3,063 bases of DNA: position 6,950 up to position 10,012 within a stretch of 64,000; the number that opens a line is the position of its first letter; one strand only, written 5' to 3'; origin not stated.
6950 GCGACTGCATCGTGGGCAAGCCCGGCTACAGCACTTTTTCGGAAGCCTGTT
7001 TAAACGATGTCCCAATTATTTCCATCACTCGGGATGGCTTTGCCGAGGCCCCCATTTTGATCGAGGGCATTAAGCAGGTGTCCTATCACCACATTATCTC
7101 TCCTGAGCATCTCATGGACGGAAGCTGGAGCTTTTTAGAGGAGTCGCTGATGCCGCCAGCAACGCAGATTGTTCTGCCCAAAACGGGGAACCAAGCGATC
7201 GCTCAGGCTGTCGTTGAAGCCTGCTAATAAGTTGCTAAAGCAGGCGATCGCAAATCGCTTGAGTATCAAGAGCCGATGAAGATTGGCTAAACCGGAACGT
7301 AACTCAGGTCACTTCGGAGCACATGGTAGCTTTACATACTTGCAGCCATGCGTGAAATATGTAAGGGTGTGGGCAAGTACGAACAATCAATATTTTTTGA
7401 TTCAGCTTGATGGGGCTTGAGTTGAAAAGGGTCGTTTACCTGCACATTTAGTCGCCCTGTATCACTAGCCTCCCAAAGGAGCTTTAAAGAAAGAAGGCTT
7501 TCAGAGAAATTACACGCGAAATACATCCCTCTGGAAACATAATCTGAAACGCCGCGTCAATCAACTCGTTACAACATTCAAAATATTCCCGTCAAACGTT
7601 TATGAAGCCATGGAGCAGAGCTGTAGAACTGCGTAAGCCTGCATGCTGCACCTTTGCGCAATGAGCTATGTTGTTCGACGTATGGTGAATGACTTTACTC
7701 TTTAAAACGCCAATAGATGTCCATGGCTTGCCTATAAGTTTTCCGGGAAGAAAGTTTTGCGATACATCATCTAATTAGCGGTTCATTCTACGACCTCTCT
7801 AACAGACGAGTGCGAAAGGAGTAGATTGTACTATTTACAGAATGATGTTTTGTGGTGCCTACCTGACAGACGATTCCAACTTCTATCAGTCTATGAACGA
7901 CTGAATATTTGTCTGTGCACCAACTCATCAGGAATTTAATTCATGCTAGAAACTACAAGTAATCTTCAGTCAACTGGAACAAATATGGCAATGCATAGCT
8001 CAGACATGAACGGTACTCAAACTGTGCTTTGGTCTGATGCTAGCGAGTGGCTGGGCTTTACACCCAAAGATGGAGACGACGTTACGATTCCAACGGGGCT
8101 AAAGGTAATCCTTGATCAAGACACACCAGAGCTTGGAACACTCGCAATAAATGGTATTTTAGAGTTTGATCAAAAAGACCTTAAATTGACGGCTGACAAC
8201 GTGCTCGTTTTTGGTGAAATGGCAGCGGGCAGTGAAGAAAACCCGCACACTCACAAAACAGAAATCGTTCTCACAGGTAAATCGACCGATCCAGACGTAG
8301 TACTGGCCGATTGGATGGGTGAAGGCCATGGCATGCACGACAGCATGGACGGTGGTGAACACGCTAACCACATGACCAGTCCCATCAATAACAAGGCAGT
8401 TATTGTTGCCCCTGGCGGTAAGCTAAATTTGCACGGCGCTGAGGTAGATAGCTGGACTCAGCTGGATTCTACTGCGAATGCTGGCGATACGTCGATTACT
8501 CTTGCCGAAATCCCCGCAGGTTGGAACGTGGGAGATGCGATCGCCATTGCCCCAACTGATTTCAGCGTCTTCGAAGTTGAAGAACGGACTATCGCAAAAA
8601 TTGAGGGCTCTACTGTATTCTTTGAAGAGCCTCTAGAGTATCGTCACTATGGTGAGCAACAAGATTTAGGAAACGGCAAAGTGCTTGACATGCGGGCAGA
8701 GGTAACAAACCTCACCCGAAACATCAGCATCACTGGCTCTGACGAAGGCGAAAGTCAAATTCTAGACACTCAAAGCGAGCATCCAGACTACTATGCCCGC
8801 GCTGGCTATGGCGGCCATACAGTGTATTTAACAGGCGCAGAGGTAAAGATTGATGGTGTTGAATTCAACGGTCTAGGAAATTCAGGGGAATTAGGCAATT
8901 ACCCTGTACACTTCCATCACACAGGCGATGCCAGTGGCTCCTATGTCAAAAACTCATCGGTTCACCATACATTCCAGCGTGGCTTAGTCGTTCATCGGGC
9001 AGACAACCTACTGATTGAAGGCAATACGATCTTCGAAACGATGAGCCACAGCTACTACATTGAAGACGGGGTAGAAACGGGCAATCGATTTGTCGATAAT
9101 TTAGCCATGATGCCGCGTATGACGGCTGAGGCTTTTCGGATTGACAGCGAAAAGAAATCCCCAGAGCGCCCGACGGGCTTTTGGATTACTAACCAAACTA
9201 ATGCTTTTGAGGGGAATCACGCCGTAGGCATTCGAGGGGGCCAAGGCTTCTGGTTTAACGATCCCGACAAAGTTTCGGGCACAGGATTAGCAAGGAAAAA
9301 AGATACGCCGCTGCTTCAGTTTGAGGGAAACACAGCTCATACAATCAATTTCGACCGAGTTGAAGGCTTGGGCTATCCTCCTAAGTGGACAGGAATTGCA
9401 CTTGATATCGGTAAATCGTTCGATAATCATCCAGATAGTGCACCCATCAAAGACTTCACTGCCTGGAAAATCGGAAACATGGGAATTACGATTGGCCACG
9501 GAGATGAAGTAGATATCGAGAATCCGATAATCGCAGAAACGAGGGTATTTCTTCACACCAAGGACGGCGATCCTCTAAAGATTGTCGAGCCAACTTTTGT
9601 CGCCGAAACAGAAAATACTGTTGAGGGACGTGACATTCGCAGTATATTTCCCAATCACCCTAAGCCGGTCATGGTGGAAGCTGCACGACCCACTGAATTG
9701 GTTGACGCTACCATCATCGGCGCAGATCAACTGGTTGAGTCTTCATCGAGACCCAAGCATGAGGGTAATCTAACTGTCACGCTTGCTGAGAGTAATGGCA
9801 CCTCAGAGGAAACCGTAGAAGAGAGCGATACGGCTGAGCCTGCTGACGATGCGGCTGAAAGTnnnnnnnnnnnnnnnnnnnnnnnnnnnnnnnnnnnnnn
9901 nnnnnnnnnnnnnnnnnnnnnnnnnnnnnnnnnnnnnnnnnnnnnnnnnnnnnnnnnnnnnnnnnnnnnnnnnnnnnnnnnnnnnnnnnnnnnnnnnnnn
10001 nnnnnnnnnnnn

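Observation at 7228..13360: AT-rich island with a single 1805-aa G8 / beta-helix / CAP-domain protein behind a 715-bp ORF-free leader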

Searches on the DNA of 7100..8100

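Call 26: search_rna_families(source=window, start=7100, end=8100, threshold=evalue, max_evalue=1)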
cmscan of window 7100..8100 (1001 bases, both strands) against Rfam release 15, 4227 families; matches with E-value up to 1: 0.
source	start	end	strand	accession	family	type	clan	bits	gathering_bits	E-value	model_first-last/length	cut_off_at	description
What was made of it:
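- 7228..7942 (+): 715-bp AT-rich intergenic leader (GC 0.428), presumably promoter plus 5' UTR of the big gene. No Rfam match at E<=1 (call 26).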

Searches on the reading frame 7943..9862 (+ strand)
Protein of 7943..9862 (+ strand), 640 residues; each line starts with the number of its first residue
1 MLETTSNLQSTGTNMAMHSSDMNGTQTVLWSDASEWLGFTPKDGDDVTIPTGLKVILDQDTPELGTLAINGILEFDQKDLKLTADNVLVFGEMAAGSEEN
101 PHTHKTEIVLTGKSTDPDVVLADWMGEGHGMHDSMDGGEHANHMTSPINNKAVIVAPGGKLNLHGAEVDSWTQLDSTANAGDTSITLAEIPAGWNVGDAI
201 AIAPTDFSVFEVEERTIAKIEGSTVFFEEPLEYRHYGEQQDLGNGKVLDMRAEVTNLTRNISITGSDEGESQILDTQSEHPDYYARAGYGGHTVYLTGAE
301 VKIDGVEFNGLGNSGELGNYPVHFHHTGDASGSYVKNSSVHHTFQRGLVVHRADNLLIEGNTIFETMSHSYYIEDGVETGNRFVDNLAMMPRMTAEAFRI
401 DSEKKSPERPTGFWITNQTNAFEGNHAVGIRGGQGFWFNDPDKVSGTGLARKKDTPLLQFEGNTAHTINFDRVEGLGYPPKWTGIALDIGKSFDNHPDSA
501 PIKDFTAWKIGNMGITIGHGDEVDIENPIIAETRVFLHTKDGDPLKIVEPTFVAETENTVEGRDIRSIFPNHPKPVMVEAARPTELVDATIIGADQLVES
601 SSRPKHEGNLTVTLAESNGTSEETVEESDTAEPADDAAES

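Call 74: predict_structure(alignment_id=A2)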
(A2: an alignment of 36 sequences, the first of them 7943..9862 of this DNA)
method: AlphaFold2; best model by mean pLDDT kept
length: 640 residues; sequences in the alignment: 36
mean_pLDDT: 87.0   pTM: 0.88
mean pLDDT of the five models: 87.0, 86.5, 86.4, 86.3, 85.8
residues with pLDDT >= 90: 427; 70-90: 119; 50-70: 46; < 50: 48
segments of 3 or more residues with pLDDT < 50: 1-22, 446-448, 619-640
pLDDT, mean of each block of 10 residues (from residue 1): 42 42 80 97 97 98 98 98 98 98 98 92 76 55 81 96 97 98 98 97 96 97 98 97 95 98 92 80 87 96 98 92 95 98 96 97 97 93 98 88 69 94 98 92 57 79 96 61 88 76 97 88 90 94 92 93 81 87 94 89 80 73 38 32
secondary structure, 60 per line:
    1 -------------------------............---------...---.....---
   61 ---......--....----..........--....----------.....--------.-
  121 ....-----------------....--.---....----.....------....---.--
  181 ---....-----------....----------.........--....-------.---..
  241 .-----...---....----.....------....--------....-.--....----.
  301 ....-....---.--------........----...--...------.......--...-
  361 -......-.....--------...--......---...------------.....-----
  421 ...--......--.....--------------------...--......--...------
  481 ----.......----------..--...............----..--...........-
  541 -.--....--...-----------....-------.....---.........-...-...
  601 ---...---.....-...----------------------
elements in order: E26-29 H30-37 E47-49 E53-57 E64-69 E72-75 E80-89 E92-95 E106-110 H121-124 H142-145 E152-155 E160-164 E171-174 E184-187 E199-202 E213-221 E224-227 E239-241 E247-249 E253-256 E261-265 E272-275 E284-287 E292-295 E300-304 E306-309 E322-329 E334-336 E339-341 E348-354 E357-359 E362-367 E369-373 E382-384 E387-392 E411-415 E421-423 E426-431 E434-438 E459-461 E464-469 E485-491 E506-520 E529-539 E545-548 E551-553 H565-568 E576-580 E584-592 E598-600 E610-614
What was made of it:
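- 8021..9793 (+): G8 plus right-handed parallel beta-helix (aa 27-617), a CEMIP/TMEM2-type core without the lectin (GG) insertions. AF2 model with pLDDT 87, pTM 0.88, almost all beta (call 74).
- On G8 domain / CEMIP_beta-hel superfamily (Pfam PF10162 + PF24606): AF2 model with pLDDT 87 and pTM 0.88 (call 74).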

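Call 76: fold_search(model_id=the predicted structure, library=pdb)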
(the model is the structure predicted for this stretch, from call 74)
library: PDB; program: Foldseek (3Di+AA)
matches with E <= 10: 746; with E <= 0.001: 26
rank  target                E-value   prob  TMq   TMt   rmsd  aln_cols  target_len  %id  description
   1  8c6i_A                3.3e-24  1.00  0.67  0.35   7.5       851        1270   18  TMEM2 ectodomain (released 2023-02-01)
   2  4ru5_C                2.5e-08  1.00  0.20  0.21  15.0       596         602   10  Crystal Structure of the Pseudomonas phage phi297 tailspike gp61 (released 2015-11-18)
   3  9k4a_A                4.6e-08  1.00  0.28  0.27  18.9       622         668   12  Cryo-EM structure of depolymerase S2-4 from Klebsiella phage K64-1 (released 2026-03-25)
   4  7w1c_D                8.0e-08  1.00  0.25  0.26  17.9       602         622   11  Crystal structure of Klebsiella pneumoniae K1 capsule-specific polysaccharide lyase in a P1 crystal form (released 2022-05-18)
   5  4ru5_A                1.1e-07  1.00  0.19  0.19  16.0       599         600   10  Crystal Structure of the Pseudomonas phage phi297 tailspike gp61 (released 2015-11-18)
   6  7w1c_E                2.2e-07  1.00  0.23  0.22  17.7       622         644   10  Crystal structure of Klebsiella pneumoniae K1 capsule-specific polysaccharide lyase in a P1 crystal form (released 2022-05-18)
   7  7w1c_A                3.3e-07  1.00  0.26  0.26  17.8       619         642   11  Crystal structure of Klebsiella pneumoniae K1 capsule-specific polysaccharide lyase in a P1 crystal form (released 2022-05-18)
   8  7w1c_B                4.1e-07  1.00  0.25  0.25  18.2       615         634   11  Crystal structure of Klebsiella pneumoniae K1 capsule-specific polysaccharide lyase in a P1 crystal form (released 2022-05-18)
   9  7w1d_D                5.9e-07  1.00  0.22  0.21  17.9       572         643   11  Crystal structure of Klebsiella pneumoniae K1 capsule-specific polysaccharide lyase in a C2 crystal form (released 2022-05-18)
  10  7w1c_C                8.8e-07  1.00  0.24  0.24  18.9       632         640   11  Crystal structure of Klebsiella pneumoniae K1 capsule-specific polysaccharide lyase in a P1 crystal form (released 2022-05-18)
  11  4ru4_A                8.8e-07  1.00  0.20  0.21  17.1       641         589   10  Crystal structure of the tailspike protein gp49 from Pseudomonas phage LKA1 (released 2015-11-18)
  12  4y9v_A                9.2e-07  1.00  0.19  0.20  15.3       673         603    8  Gp54 tailspike of Acinetobacter baumannii bacteriophage AP22 in complex with A. baumannii capsular saccharide (released 2017-02-01)
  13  4ru4_B                1.3e-06  1.00  0.17  0.18  15.7       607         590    8  Crystal structure of the tailspike protein gp49 from Pseudomonas phage LKA1 (released 2015-11-18)
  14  9beh_A                3.0e-06  1.00  0.15  0.16  19.0       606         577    9  Structure of GH110A in complex with galactose-6-sulfate (released 2025-08-27)
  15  7vul_B                3.4e-06  1.00  0.18  0.19  20.0       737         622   10  Structure of Klebsiella Phage P560 depolymerase (released 2022-11-16)
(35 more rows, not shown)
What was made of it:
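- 8021..9793 (+): Foldseek best hit is the TMEM2 ectodomain 8c6i, followed by capsule depolymerases, GH110, GH87, GH141, PL6 and AlgG (call 76).
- On G8 domain / CEMIP_beta-hel superfamily (Pfam PF10162 + PF24606): Foldseek best hit 8c6i_A, E 3e-24, TMq 0.67 (call 76).
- Closest known: Azotobacter AlgE mannuronan C5-epimerases / AlgG-type beta-helix enzymes. Same: AlgG appears among the structural neighbours (call 76).
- Calls 74 and 76: the beta-helix model. The structural neighbours of the beta-helix are almost all enzymes (call 76).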
